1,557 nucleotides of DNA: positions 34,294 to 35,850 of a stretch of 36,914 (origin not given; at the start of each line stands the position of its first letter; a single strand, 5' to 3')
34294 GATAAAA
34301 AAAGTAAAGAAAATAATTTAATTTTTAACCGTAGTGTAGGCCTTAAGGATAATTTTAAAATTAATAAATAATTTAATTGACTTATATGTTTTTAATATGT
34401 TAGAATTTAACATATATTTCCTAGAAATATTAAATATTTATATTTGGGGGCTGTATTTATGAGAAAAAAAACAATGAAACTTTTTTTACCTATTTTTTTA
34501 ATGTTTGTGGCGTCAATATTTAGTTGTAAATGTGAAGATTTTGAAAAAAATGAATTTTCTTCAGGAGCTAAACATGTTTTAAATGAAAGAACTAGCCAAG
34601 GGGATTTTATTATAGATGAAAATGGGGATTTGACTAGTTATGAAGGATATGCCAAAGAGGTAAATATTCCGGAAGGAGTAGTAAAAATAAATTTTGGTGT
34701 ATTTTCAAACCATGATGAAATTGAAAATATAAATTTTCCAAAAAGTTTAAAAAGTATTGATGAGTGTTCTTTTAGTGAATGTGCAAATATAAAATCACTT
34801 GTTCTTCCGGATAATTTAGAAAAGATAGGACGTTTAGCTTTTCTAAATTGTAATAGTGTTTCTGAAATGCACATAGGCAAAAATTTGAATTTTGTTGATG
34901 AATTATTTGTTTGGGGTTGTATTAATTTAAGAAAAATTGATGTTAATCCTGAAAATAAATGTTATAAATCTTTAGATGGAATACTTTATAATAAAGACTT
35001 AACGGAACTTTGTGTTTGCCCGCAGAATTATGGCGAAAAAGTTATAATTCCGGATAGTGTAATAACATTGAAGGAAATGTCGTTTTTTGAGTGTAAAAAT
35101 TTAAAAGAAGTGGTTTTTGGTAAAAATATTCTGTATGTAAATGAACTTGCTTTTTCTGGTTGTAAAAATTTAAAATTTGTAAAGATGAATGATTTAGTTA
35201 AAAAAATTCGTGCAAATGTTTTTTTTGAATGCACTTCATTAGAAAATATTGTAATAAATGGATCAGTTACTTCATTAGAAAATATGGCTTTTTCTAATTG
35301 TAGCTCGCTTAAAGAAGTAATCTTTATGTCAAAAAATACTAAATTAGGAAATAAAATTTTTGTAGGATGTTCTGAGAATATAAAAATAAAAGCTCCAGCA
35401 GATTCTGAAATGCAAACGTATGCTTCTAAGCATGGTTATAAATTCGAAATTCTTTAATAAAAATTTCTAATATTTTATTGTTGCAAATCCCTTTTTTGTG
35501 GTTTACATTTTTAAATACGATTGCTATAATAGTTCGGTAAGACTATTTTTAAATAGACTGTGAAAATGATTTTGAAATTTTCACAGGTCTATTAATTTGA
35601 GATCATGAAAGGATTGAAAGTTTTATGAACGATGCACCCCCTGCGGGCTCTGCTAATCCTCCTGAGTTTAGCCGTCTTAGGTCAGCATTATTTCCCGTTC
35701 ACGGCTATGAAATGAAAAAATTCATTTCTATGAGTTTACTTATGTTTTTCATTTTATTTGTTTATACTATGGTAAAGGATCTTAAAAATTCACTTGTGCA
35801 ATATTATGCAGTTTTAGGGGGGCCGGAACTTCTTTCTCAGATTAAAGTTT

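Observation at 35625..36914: TLC/NTT-type ATP/ADP translocase in a Clostridia-like genome, missed by the ORF track because it runs off the window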

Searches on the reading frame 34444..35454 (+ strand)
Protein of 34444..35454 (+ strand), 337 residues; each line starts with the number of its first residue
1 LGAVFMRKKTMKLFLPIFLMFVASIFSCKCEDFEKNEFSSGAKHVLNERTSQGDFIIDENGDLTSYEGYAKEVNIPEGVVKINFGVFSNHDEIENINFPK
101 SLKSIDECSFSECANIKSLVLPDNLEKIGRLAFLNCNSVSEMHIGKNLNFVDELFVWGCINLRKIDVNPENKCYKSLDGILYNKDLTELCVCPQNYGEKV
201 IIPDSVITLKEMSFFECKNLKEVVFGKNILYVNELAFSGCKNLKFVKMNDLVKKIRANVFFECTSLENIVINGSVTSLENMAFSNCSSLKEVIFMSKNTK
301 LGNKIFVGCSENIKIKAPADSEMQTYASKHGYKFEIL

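Call 11: find_encoding_contigs(protein=window:34444-35454:+, flank=10000, max_places=6)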
Protein window:34444-35454:+ (337 aa): no gene with exactly this product is on record in the collection.

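Call 40: search_protein_families(library=pfam, proteins=[window:34444-35454:+], max_evalue=0.01)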
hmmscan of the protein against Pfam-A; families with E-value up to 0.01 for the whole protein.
window:34444-35454:+ (337 aa): 3 families
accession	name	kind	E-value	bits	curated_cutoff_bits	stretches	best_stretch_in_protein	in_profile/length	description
PF13306.12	LRR_5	-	1.3e-45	154.9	27.7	2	198-310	14-124/127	BspA type Leucine rich repeat region (6 copies)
PF23952.1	LRR_EndoS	-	2.8e-06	28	27.9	0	229-292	44-111/116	Endo-beta-N-acetylglucosaminidase EndoS LRR domain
PF13855.12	LRR_8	-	5.7e-06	26.4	27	0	101-147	12-59/61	Leucine rich repeat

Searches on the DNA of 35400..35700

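Call 46: search_rna_families(source=window, start=35400, end=35700, threshold=evalue, max_evalue=1)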
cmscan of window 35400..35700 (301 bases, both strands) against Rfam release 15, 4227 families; matches with E-value up to 1: 0.
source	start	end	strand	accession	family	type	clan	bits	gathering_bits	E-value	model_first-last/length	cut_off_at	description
